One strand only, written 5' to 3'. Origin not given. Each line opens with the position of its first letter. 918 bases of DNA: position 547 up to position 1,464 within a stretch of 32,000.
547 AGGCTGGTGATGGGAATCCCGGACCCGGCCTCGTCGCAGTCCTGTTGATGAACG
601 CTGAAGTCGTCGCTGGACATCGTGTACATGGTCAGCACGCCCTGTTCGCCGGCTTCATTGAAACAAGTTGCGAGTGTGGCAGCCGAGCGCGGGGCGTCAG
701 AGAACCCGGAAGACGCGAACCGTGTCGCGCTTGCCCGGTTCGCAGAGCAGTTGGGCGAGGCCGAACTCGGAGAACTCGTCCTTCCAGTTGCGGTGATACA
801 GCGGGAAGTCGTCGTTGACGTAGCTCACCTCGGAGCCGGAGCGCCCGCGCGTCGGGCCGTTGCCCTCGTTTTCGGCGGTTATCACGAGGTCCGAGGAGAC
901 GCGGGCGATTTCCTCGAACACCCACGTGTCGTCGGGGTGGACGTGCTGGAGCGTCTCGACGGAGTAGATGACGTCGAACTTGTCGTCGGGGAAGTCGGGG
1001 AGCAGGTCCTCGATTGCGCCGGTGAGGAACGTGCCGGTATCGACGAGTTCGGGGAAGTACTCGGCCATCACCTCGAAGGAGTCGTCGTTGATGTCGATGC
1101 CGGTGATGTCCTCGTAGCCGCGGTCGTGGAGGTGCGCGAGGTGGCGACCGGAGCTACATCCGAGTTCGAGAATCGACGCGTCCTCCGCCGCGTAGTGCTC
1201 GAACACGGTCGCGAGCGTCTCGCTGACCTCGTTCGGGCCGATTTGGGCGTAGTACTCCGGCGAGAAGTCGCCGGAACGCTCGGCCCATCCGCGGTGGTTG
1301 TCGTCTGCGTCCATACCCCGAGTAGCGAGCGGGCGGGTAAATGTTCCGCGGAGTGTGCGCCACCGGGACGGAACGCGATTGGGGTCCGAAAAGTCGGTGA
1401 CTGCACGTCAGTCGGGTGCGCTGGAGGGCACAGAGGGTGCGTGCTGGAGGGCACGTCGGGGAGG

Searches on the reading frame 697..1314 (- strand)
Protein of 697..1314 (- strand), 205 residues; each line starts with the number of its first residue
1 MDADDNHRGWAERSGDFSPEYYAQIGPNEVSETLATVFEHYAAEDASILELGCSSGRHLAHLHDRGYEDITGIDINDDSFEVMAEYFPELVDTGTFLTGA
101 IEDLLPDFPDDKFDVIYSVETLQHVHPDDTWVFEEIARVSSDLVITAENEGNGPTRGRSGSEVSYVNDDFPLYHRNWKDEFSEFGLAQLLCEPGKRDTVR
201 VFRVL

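Call 11: search_protein_families(library=pfam, proteins=[window:697-1314:-], max_evalue=0.001)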
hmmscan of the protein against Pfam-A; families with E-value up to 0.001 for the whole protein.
window:697-1314:- (205 aa): 6 families
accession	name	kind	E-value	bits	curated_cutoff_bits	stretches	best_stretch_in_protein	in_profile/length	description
PF13649.12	Methyltransf_25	-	2.7e-15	57.3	27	1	48-139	1-92/97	Methyltransferase domain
PF08241.18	Methyltransf_11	-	1.1e-14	55.3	21.2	1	49-139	1-86/95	Methyltransferase domain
PF13847.12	Methyltransf_31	-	2.1e-10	40.9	27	1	45-142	4-103/145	Methyltransferase domain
PF13489.12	Methyltransf_23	-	2.2e-09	37.7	27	1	30-126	9-95/164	Methyltransferase domain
PF08242.18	Methyltransf_12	-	7.6e-09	36.6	30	1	49-139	1-91/98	Methyltransferase domain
PF07021.18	MetW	-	1.2e-06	28.7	21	1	44-151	13-113/193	Methionine biosynthesis protein MetW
